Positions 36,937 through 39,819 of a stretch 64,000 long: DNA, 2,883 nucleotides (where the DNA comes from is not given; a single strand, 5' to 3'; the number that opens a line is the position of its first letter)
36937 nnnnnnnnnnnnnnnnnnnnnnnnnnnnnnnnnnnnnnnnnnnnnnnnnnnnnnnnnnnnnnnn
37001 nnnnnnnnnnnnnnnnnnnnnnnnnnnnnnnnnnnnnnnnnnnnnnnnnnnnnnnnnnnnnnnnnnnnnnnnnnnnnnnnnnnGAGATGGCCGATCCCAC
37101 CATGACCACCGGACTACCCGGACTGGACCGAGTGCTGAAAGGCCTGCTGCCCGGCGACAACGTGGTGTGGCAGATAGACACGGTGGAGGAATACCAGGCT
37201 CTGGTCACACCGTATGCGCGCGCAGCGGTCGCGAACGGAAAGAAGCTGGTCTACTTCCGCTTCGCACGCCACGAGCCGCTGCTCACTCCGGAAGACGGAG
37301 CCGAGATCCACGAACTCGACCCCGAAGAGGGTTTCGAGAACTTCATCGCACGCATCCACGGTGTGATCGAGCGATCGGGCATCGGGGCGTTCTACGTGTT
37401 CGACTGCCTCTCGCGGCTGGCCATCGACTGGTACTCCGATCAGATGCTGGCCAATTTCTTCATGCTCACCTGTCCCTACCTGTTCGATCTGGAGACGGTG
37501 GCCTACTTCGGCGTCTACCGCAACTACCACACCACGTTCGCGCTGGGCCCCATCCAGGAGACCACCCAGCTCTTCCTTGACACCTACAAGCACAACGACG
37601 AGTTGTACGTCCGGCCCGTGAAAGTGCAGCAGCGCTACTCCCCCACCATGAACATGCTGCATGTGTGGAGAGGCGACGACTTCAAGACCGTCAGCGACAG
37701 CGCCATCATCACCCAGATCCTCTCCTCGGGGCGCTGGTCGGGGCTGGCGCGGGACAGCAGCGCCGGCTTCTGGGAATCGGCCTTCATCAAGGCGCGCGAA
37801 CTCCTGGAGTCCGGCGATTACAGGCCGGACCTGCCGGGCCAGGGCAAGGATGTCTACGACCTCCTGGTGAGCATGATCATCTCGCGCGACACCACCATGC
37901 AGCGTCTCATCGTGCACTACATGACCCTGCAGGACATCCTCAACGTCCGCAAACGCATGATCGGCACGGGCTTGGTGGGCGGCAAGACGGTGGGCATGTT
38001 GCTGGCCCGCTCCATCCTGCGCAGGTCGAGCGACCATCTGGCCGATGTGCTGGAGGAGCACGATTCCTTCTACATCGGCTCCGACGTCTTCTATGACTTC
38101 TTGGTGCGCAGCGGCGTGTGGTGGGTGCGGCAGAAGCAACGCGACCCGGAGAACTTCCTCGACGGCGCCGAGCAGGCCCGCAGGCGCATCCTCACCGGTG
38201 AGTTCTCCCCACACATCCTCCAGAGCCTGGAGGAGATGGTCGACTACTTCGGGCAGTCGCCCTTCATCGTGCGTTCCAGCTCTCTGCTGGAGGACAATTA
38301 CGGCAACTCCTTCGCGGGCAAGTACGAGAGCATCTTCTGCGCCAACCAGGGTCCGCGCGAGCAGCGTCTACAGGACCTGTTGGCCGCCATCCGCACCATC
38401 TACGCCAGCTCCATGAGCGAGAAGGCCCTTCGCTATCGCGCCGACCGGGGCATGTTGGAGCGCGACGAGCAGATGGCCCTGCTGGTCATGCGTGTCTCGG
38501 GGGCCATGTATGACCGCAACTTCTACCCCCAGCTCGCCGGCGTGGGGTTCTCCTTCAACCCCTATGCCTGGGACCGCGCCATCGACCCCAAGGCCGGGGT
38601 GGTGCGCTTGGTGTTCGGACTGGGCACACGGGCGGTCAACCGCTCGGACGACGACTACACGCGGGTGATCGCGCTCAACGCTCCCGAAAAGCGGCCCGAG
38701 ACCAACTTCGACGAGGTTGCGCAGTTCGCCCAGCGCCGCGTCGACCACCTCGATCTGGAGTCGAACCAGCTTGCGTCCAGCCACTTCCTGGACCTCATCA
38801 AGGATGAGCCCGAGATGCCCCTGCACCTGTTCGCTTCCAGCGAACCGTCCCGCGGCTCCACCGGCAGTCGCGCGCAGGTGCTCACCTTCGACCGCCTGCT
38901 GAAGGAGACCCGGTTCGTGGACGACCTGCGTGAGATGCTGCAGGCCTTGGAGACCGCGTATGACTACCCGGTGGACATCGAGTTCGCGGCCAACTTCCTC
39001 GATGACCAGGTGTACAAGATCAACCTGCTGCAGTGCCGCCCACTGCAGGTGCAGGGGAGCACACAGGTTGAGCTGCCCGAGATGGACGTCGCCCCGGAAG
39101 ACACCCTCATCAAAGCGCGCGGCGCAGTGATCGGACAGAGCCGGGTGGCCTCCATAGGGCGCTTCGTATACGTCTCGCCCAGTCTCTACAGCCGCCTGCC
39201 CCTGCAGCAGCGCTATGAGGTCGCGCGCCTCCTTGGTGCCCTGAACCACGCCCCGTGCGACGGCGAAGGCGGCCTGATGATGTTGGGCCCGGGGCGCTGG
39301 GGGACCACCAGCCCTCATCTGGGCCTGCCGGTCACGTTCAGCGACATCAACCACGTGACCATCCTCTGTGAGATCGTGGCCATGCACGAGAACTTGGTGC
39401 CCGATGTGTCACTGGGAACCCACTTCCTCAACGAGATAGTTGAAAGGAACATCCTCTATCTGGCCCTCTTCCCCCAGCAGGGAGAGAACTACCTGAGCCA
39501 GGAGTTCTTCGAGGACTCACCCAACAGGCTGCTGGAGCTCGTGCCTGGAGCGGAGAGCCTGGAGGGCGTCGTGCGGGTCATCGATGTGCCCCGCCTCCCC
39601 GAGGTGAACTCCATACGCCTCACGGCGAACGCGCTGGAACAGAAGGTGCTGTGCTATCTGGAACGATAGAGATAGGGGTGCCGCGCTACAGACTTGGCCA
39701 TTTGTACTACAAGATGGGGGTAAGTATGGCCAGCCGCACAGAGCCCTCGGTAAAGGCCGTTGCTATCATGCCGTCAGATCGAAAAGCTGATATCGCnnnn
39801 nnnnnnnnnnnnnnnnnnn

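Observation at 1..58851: Three paralogous pyrogallol-phloroglucinol-transhydroxylase-like Mo enzymes (alpha plus Fe-S beta) in one 64-kb window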

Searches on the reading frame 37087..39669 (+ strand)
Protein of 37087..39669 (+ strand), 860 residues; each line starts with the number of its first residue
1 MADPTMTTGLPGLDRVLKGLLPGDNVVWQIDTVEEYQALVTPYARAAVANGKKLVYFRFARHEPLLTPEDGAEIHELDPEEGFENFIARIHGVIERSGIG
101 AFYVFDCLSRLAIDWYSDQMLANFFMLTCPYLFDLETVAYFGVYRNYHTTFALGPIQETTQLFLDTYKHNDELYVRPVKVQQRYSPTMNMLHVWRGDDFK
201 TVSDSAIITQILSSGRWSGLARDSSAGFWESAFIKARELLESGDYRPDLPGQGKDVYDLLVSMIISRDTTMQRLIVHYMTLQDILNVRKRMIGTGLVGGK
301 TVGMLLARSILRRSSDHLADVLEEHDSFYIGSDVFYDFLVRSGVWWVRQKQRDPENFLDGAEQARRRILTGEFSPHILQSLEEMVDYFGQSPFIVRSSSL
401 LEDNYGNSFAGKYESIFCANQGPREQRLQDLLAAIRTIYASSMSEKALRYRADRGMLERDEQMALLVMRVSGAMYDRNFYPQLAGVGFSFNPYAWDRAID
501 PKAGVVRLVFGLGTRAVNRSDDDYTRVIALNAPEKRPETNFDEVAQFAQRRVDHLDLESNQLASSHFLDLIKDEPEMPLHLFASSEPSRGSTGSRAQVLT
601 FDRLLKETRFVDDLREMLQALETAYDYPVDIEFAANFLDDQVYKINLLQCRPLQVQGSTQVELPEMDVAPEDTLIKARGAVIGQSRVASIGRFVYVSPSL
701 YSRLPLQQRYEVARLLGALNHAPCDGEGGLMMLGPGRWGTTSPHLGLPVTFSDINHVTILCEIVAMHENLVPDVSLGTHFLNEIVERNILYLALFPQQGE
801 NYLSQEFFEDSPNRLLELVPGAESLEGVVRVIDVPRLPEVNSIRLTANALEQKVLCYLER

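Call 7: search_protein_families(library=pfam, proteins=[window:37087-39669:+])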
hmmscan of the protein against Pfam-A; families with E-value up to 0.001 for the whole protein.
window:37087-39669:+ (860 aa): 1 family
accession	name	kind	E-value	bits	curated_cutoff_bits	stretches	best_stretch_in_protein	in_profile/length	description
PF01326.24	PPDK_N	-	5e-48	164.5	27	1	296-662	3-318/328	Pyruvate phosphate dikinase, AMP/ATP-binding domain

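Call 8: search_protein_families(library=ncbifam, proteins=[window:37087-39669:+])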
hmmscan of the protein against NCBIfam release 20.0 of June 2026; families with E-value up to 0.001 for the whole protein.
window:37087-39669:+ (860 aa): 14 families
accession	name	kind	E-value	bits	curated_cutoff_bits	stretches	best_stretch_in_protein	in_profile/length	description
NF004881.0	PRK06241.2-2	equivalog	9.4e-19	67.2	883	1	330-519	42-217/898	phosphoenolpyruvate synthase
NF005057.0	PRK06464.1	equivalog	1.5e-14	53.1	598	2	351-516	75-228/798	phosphoenolpyruvate synthase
TIGR01418.1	PEP_synth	equivalog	2e-13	49.6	739.75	1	327-683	40-360/784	pyruvate, water dikinase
NF052631.1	prodigiosin_PigC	equivalog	2.1e-10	39.2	1300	1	358-495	59-184/883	prodigiosin ligase PigC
NF004508.0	PRK05849.1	equivalog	3.1e-09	35.4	501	1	381-442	49-105/789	hypothetical protein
NF041857.1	RIF_Ptrans_rph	equivalog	4.4e-09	35.3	999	1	350-517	67-217/864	rifamycin-inactivating phosphotransferase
NF052632.1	undecylprod_RedH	equivalog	8.9e-09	33.8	1350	1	327-469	37-162/880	undecylprodigiosin ligase RedH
NF004877.0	PRK06241.1-2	subfamily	4.8e-08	31.8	866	1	350-499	69-205/869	phosphoenolpyruvate synthase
NF004882.0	PRK06241.2-3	equivalog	4.8e-07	28.3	850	1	391-473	99-174/827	phosphoenolpyruvate synthase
NF004878.0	PRK06241.1-3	subfamily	2.6e-06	25.8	945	1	352-499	70-204/891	phosphoenolpyruvate synthase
NF004880.0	PRK06241.2-1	equivalog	2.9e-05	22.2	972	1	354-518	67-213/837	phosphoenolpyruvate synthase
NF004883.0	PRK06241.2-4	equivalog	4.8e-05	21.7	1063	1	365-467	97-193/928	phosphoenolpyruvate synthase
NF004879.0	PRK06241.1-4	equivalog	8.3e-05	20.9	976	1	353-499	72-205/868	phosphoenolpyruvate synthase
NF004531.0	PRK05878.1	equivalog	0.00046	18.9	456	1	408-467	142-200/534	pyruvate, phosphate dikinase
